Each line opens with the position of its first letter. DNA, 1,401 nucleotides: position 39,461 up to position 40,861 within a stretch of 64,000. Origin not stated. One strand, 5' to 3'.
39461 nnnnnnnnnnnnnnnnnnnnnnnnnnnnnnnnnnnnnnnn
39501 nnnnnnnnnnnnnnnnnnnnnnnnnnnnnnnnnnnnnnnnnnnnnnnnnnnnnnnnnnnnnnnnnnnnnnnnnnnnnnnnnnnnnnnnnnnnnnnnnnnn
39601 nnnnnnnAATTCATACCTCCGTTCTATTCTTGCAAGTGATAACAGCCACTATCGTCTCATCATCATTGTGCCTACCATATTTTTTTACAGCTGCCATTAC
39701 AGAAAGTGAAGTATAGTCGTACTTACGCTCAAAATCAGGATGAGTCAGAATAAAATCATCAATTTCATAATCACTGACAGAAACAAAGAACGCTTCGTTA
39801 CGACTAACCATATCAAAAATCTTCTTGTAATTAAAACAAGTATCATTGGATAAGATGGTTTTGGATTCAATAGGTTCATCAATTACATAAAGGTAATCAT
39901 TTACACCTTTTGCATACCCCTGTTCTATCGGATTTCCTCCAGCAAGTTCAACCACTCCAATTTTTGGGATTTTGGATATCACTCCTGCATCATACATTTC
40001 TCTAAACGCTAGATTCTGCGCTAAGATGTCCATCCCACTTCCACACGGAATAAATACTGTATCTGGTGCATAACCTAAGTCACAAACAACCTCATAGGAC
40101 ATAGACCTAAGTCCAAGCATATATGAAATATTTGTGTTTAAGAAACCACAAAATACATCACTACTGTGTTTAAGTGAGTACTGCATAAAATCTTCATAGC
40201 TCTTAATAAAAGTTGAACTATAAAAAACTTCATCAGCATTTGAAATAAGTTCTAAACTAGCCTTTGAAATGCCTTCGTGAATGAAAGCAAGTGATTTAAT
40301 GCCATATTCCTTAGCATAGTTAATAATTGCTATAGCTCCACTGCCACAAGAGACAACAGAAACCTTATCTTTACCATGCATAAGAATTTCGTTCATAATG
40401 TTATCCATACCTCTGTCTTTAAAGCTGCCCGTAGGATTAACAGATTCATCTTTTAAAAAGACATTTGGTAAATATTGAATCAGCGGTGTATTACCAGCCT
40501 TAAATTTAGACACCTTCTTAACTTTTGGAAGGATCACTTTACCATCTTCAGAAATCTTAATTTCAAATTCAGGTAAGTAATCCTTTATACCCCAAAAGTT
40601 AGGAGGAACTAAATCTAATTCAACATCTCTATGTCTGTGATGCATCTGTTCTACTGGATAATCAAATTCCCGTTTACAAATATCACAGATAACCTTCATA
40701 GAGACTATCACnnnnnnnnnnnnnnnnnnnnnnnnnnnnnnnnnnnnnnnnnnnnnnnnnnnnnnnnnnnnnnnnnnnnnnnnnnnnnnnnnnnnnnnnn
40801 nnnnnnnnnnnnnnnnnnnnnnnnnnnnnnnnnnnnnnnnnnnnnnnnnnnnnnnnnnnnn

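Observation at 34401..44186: ~9.8-kb higher-GC island with a 7-gene operon that looks like an uncharacterised small-molecule biosynthesis/resistance locus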

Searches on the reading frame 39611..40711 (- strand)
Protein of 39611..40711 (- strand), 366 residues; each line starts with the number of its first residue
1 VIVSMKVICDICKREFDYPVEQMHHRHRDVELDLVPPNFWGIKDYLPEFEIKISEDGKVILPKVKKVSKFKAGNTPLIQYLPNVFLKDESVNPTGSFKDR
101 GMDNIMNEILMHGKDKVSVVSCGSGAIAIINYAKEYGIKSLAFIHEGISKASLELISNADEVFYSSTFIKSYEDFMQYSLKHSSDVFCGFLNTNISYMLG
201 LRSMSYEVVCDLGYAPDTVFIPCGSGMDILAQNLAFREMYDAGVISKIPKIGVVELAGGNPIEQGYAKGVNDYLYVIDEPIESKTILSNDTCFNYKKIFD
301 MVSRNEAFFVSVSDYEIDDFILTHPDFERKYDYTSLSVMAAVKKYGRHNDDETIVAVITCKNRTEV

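Call 3: search_protein_families(library=pfam, proteins=[window:39611-40711:-])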
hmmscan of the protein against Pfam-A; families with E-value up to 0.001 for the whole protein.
window:39611-40711:- (366 aa): 1 family
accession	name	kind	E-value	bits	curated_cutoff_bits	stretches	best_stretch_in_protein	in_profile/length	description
PF00291.31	PALP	-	1.6e-27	97.1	35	1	72-359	5-294/295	Pyridoxal-phosphate dependent enzyme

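Call 4: search_protein_families(library=ncbifam, proteins=[window:39611-40711:-])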
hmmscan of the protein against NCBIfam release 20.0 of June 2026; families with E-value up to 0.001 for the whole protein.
window:39611-40711:- (366 aa): 17 families
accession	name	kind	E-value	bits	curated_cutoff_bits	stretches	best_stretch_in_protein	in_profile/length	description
NF004996.0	PRK06381.1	equivalog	3.6e-27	95.2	266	1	71-361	20-317/319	threonine synthase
NF004170.0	PRK05638.1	equivalog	2.8e-26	92.1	421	1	59-263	51-259/442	threonine synthase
NF005035.0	PRK06450.1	equivalog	7.4e-24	84.2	301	1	53-350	36-325/338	threonine synthase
NF006205.0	PRK08329.1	equivalog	9.8e-20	70.8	358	1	69-255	59-244/347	threonine synthase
NF006050.0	PRK08197.1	equivalog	8e-19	67.7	303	1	17-318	36-333/406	threonine synthase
TIGR00260.1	thrC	equivalog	2.2e-15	56.6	167.1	1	63-271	21-233/340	threonine synthase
NF005147.0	PRK06608.1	equivalog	8.8e-13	47.7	380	1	83-235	40-192/339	serine/threonine dehydratase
NF006094.0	PRK08246.1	subfamily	3e-07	30.2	331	1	53-226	10-179/310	serine/threonine dehydratase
NF005292.0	PRK06815.1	equivalog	4e-07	29.4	371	1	83-226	37-180/320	threonine/serine dehydratase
NF006389.0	PRK08638.1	equivalog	5e-06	25.7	453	1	83-232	43-192/333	bifunctional threonine ammonia-lyase/L-serine ammonia-lyase TdcB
TIGR03945.1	PLP_SbnA_fam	equivalog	5.6e-06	25.6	349.95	1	83-158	23-102/304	2,3-diaminopropionate biosynthesis protein SbnA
NF005680.0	PRK07476.1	equivalog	1.8e-05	23.9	413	1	83-150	39-107/326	hydroxyectoine utilization dehydratase EutB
NF006390.0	PRK08639.1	equivalog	3.9e-05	22.8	421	1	81-278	39-234/418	threonine ammonia-lyase IlvA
TIGR02079.1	THD1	equivalog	5.2e-05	22.2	440.55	1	79-359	28-303/410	threonine ammonia-lyase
TIGR01127.1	ilvA_1Cterm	equivalog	8e-05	21.8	378.75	1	83-239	16-172/380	threonine ammonia-lyase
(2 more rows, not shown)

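Call 20: search_solved_structures(query=window:39611-40699:-, max_evalue=0.001)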
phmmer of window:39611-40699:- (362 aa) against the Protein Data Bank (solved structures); distinct sequences matched with E-value up to 0.001: 5.
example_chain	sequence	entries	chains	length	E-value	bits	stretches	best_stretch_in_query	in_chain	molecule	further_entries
2zsj_A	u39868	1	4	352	4e-18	69.2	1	74-263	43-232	Threonine synthase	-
2d1f_A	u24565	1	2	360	6.6e-17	65.1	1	79-261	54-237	Threonine synthase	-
1uim_A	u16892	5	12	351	4.3e-13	52.6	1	80-261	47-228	Threonine Synthase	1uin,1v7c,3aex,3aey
6cgq_A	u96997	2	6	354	5.3e-13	52.3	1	68-255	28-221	Threonine synthase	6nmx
1e5x_A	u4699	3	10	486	1.6e-08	37.6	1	79-270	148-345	THREONINE SYNTHASE | THREONINE SYNTHASE 1, CHLOROPLASTIC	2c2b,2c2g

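Call 75: search_protein_families(library=padloc, proteins=[window:39611-40699:-], max_evalue=0.001)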
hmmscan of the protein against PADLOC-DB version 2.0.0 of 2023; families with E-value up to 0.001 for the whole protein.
window:39611-40699:- (362 aa): 0 families
